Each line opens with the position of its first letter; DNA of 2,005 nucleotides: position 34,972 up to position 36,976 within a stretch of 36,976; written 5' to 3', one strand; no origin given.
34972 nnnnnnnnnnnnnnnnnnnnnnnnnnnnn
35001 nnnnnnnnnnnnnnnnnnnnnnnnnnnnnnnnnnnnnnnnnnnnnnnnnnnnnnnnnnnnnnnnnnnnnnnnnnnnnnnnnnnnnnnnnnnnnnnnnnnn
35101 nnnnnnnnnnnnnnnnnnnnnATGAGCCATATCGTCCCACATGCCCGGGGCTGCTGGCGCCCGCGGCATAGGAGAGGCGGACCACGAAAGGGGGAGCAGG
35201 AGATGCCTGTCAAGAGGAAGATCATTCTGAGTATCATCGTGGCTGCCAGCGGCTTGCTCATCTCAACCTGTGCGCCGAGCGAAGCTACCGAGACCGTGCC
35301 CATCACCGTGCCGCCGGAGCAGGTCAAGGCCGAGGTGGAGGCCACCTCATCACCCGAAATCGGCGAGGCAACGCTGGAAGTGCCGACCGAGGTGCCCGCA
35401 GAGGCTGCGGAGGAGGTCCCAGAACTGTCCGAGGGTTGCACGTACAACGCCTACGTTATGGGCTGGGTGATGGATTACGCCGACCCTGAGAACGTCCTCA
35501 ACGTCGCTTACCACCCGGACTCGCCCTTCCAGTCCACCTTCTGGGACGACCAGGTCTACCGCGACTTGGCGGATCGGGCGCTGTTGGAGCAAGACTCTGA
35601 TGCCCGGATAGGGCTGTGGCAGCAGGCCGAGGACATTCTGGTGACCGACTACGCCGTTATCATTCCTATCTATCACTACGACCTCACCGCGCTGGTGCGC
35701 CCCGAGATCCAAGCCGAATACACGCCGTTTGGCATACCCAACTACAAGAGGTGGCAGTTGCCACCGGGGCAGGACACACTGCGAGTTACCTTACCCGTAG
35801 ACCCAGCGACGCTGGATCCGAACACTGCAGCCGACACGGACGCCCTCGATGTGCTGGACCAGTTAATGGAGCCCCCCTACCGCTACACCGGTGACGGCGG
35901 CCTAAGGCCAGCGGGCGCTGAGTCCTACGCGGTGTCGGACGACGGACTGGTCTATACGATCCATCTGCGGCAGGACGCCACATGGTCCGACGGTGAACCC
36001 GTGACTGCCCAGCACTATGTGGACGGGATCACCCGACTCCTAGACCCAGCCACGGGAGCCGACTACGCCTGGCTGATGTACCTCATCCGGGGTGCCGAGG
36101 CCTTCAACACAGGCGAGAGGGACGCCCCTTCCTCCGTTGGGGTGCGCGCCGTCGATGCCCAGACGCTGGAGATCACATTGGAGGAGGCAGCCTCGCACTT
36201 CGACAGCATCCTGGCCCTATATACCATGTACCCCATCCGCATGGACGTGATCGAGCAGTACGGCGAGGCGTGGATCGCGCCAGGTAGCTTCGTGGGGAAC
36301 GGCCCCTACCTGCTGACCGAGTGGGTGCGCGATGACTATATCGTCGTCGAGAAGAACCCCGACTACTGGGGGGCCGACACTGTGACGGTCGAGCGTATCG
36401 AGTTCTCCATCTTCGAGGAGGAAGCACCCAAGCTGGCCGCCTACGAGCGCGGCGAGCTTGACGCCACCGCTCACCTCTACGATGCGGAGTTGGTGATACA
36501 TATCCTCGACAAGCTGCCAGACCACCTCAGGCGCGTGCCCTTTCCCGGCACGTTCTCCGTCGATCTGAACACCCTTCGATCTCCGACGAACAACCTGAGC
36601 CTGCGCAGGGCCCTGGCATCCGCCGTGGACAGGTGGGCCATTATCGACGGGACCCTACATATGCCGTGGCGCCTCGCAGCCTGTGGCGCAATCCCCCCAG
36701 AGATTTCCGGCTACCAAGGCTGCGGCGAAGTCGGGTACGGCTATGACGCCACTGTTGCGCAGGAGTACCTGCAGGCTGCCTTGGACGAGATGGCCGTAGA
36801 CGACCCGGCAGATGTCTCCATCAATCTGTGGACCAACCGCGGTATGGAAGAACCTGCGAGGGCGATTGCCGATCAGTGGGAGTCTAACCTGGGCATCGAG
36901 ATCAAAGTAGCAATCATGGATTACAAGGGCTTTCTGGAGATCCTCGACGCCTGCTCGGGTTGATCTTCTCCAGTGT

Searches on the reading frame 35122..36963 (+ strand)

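Call 5: search_protein_families(library=pfam, proteins=[window:35122-36963:+], max_evalue=0.001)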
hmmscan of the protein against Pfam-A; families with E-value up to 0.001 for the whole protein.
window:35122-36963:+ (613 aa): 1 family
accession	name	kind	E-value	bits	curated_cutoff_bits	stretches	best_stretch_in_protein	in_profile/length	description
PF00496.27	SBP_bac_5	-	1.7e-63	215.4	32.4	1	261-603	2-329/368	Bacterial extracellular solute-binding proteins, family 5 Middle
